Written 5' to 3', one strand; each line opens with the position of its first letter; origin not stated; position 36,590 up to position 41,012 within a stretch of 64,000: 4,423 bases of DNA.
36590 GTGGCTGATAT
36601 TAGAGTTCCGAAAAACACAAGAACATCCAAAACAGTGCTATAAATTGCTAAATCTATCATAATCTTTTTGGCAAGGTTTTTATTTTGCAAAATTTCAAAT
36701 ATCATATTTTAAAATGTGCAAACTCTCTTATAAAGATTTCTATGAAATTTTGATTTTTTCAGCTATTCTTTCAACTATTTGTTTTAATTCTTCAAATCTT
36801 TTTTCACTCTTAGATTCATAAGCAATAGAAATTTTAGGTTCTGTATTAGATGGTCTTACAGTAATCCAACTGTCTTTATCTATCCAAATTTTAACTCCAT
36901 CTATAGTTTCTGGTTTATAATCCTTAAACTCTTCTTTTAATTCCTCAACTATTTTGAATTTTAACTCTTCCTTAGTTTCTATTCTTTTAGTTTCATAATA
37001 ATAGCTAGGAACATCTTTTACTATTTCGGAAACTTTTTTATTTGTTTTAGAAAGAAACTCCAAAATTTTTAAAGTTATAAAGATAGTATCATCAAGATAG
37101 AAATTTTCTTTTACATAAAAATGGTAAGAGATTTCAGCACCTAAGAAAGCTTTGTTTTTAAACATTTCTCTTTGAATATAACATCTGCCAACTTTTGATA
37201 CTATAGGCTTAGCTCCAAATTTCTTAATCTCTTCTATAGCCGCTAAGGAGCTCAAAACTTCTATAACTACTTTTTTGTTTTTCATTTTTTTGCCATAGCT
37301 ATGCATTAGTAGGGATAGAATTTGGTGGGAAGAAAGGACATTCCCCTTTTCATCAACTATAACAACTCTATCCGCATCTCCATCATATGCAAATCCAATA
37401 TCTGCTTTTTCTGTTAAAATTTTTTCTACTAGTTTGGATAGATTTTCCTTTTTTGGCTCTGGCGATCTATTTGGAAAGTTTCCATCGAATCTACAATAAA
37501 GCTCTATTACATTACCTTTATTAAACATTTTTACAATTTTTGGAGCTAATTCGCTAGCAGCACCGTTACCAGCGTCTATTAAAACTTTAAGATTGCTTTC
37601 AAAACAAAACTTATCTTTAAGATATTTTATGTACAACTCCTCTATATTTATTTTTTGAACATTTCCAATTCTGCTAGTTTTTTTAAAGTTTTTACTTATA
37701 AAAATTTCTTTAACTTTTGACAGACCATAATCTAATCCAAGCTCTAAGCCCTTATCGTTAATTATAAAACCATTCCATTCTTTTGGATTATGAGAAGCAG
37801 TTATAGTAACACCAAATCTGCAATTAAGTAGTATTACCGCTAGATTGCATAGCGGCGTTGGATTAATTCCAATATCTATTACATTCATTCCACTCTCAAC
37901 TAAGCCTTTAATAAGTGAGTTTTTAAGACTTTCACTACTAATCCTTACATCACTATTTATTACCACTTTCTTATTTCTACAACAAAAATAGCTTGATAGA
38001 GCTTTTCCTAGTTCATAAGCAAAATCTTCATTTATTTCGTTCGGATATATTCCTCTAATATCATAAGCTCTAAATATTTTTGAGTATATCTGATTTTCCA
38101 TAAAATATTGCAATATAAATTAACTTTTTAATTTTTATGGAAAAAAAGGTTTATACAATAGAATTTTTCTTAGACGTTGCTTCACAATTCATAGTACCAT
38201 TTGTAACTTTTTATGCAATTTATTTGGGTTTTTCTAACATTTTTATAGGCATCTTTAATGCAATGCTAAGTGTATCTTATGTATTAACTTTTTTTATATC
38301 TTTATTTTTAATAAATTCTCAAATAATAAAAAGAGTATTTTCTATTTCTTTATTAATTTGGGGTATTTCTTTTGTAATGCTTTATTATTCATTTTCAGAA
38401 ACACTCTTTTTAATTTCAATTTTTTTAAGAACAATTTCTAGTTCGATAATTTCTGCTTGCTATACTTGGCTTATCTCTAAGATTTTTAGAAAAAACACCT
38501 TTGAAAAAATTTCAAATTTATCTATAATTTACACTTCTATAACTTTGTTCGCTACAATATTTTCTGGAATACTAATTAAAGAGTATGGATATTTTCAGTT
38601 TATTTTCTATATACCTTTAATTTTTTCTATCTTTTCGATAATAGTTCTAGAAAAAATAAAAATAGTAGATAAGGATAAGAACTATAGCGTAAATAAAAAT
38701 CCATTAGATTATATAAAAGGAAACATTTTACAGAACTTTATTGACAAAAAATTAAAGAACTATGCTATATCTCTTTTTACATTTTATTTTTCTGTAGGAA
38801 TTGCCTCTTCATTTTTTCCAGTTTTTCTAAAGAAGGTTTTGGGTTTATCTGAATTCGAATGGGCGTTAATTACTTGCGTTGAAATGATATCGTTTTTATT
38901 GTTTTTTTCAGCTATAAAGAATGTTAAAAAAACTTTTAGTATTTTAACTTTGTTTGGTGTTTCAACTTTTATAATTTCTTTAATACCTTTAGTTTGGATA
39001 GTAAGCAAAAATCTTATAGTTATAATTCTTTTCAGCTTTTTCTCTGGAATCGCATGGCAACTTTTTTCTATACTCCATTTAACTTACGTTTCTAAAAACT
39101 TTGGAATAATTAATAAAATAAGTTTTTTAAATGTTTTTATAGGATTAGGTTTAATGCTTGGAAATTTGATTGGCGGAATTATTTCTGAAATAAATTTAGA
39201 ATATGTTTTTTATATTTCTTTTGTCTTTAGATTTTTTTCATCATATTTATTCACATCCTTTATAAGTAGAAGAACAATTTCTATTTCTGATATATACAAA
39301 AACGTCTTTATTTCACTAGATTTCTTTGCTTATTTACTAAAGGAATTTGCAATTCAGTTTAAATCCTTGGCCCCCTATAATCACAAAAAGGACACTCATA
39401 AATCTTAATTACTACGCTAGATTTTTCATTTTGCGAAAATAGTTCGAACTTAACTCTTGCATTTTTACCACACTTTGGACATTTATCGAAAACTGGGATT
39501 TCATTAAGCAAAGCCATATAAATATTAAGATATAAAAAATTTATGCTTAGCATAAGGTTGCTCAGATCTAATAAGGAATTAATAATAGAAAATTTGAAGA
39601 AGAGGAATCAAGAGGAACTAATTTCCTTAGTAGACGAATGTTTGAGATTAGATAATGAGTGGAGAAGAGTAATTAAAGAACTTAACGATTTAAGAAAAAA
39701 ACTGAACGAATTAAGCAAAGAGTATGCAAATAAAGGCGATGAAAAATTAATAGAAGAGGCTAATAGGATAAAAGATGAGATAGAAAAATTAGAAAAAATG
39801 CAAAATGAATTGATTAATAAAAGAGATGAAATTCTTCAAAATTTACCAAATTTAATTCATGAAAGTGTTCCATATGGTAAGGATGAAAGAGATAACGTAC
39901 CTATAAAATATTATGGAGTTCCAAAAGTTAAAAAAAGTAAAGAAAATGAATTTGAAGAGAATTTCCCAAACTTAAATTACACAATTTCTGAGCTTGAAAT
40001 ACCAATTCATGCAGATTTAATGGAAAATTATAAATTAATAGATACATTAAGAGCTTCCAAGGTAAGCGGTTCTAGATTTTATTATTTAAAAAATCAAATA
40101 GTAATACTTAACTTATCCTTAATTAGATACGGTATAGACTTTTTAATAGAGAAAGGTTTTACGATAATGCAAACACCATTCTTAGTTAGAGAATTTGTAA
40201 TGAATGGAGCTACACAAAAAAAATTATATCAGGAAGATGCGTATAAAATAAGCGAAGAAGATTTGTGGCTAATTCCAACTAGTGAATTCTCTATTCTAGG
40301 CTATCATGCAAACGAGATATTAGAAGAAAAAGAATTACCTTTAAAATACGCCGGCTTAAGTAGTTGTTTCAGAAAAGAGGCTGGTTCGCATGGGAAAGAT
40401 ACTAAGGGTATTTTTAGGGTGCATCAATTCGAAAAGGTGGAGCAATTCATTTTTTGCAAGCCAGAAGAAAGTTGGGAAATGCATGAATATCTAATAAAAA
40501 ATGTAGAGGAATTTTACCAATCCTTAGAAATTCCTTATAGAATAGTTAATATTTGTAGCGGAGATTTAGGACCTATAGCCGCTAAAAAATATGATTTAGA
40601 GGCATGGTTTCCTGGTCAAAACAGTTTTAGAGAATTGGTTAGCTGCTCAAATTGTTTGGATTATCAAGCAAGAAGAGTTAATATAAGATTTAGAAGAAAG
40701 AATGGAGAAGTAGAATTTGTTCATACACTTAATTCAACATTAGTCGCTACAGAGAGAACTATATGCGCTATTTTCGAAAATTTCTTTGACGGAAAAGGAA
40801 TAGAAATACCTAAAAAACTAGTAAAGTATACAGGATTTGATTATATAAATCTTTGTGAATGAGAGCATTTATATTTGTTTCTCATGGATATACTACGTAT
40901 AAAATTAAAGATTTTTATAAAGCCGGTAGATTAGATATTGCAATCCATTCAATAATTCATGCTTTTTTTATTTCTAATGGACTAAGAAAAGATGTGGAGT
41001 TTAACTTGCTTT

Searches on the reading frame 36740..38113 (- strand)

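Call 73: search_protein_families(library=pfam, proteins=[window:36740-38113:-], max_evalue=0.001)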
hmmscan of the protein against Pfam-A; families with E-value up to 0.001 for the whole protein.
window:36740-38113:- (457 aa): 4 families
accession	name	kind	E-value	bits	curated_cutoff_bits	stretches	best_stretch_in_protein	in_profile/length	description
PF02878.22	PGM_PMM_I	-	3.2e-32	111.5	22.5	1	12-136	2-129/138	Phosphoglucomutase/phosphomannomutase, alpha/beta/alpha domain I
PF02879.22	PGM_PMM_II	-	5e-25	88.5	29.3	1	161-257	3-103/103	Phosphoglucomutase/phosphomannomutase, alpha/beta/alpha domain II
PF02880.22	PGM_PMM_III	-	2.5e-18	66.7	20.7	1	262-370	2-113/115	Phosphoglucomutase/phosphomannomutase, alpha/beta/alpha domain III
PF00408.26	PGM_PMM_IV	-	2.7e-08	34.2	23.1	1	390-447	8-65/68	Phosphoglucomutase/phosphomannomutase, C-terminal domain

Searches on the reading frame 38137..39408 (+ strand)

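Call 47: search_protein_families(library=pfam, proteins=[window:38137-39408:+], max_evalue=0.01)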
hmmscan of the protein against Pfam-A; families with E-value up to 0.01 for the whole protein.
window:38137-39408:+ (423 aa): 2 families
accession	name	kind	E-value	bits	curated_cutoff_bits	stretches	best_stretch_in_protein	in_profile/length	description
PF07690.21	MFS_1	-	4.2e-18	65.8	33.4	1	9-322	5-323/347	Major Facilitator Superfamily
PF12832.13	MFS_1_like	-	7.2e-12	45.5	25.2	1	140-358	142-371/373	MFS_1 like family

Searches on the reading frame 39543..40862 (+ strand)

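Call 73: search_protein_families(library=pfam, proteins=[window:39543-40862:+], max_evalue=0.001)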
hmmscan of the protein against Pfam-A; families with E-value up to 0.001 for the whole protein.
window:39543-40862:+ (439 aa): 3 families
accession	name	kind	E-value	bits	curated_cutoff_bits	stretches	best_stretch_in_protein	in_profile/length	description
PF00587.30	tRNA-synt_2b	-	6.3e-48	163.6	29.3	1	238-414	8-179/179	tRNA synthetase class II core domain (G, H, P, S and T)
PF02403.27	Seryl_tRNA_N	-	1.1e-16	61.4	28.2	1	1-104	1-107/108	Seryl-tRNA synthetase N-terminal domain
PF20379.3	DUF6674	-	0.00055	20.1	28.5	1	12-115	10-107/251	Family of unknown function (DUF6674)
